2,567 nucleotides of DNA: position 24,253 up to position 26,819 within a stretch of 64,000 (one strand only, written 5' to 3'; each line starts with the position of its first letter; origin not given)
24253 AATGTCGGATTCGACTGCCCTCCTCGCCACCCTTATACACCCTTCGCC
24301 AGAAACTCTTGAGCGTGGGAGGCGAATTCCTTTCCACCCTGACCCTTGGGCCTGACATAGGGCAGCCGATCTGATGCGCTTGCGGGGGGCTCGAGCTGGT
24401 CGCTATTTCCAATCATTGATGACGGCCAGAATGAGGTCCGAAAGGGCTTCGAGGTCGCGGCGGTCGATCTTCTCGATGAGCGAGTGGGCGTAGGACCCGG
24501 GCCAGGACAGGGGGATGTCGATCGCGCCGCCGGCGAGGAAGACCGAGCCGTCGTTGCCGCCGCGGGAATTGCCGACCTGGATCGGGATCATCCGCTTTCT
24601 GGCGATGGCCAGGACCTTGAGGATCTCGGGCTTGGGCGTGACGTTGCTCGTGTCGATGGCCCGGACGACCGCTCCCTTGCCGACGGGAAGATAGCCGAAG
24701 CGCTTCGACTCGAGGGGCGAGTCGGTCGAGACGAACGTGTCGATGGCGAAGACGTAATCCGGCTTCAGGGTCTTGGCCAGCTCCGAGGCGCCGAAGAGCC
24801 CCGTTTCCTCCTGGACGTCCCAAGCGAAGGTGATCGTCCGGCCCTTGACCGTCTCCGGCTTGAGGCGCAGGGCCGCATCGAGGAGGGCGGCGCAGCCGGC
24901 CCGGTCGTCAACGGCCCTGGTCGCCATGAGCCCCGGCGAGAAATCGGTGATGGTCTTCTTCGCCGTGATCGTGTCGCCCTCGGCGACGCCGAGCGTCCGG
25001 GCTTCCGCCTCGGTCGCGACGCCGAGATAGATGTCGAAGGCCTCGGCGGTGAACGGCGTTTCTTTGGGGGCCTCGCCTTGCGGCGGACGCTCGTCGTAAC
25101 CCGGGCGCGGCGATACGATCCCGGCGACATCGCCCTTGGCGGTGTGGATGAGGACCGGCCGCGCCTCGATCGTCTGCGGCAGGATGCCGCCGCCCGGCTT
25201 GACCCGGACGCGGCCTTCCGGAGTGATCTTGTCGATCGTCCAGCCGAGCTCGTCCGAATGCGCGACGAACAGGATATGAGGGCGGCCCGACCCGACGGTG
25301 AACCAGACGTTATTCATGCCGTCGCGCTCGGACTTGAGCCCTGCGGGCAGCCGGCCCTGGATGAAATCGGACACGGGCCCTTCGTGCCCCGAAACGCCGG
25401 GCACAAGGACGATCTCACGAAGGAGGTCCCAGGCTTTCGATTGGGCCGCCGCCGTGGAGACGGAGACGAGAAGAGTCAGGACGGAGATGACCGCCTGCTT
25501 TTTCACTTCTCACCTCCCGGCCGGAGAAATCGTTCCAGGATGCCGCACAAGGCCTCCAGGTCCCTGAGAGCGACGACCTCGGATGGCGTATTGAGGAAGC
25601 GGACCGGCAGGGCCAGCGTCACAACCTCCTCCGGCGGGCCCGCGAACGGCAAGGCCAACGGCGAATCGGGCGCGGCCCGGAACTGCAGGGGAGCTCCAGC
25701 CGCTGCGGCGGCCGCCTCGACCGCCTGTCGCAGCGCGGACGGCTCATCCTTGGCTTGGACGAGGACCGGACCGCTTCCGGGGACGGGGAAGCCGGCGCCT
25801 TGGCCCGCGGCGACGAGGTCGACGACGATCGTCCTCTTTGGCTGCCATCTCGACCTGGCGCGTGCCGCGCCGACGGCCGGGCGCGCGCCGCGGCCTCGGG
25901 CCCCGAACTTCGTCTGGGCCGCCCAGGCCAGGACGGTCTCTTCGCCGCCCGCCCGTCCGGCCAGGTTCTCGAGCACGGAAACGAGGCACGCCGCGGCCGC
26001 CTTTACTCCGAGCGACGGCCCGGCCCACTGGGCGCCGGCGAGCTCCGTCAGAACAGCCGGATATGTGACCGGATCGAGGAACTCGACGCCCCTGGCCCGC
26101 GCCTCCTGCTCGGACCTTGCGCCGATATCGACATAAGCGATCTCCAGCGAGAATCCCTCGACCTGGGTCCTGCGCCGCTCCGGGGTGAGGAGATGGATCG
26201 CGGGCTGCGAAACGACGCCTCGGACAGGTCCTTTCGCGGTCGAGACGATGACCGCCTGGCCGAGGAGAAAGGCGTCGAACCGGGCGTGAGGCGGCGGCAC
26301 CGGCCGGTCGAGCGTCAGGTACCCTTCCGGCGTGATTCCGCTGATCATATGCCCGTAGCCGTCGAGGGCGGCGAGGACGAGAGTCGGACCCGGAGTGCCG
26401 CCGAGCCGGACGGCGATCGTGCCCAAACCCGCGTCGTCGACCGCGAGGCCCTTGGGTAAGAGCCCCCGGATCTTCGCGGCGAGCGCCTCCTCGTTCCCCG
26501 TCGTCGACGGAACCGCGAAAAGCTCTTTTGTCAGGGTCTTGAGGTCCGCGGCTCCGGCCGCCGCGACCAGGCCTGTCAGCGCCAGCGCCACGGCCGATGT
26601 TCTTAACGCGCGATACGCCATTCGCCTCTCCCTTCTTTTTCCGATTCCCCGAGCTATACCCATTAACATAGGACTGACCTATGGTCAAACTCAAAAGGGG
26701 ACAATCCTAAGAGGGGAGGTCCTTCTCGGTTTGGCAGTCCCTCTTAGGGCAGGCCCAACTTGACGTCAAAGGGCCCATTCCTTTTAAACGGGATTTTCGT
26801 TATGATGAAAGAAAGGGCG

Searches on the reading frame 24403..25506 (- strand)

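Call 57: search_protein_families(library=pfam, proteins=[window:24403-25506:-], max_evalue=0.001)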
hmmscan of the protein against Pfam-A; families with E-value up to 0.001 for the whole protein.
window:24403-25506:- (367 aa): 3 families
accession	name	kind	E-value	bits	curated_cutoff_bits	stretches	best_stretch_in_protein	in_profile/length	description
PF05343.19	Peptidase_M42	-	3.5e-54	184.3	23.2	1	67-358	3-292/292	M42 glutamyl aminopeptidase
PF01546.33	Peptidase_M20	-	3.2e-09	37.4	24.6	1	193-364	27-205/206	Peptidase family M20/M25/M40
PF04389.22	Peptidase_M28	-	1.4e-06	28.7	21.3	1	198-263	30-94/193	Peptidase family M28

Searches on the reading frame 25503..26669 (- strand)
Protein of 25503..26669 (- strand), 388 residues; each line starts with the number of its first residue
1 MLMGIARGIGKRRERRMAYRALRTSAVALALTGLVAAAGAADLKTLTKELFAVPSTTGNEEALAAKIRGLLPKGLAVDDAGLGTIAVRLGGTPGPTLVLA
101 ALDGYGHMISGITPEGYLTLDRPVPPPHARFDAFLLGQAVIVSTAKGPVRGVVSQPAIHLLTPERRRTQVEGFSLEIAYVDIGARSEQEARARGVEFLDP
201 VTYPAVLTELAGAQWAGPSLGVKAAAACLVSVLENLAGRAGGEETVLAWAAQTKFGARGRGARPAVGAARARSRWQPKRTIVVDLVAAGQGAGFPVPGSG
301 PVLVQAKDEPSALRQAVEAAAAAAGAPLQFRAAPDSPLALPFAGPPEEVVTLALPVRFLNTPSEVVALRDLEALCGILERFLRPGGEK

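Call 57: search_protein_families(library=pfam, proteins=[window:25503-26669:-], max_evalue=0.001)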
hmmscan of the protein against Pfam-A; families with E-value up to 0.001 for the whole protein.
window:25503-26669:- (388 aa): 1 family
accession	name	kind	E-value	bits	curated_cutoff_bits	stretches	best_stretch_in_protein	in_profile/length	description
PF05343.19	Peptidase_M42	-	2.7e-21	76.4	23.2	1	84-374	2-289/292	M42 glutamyl aminopeptidase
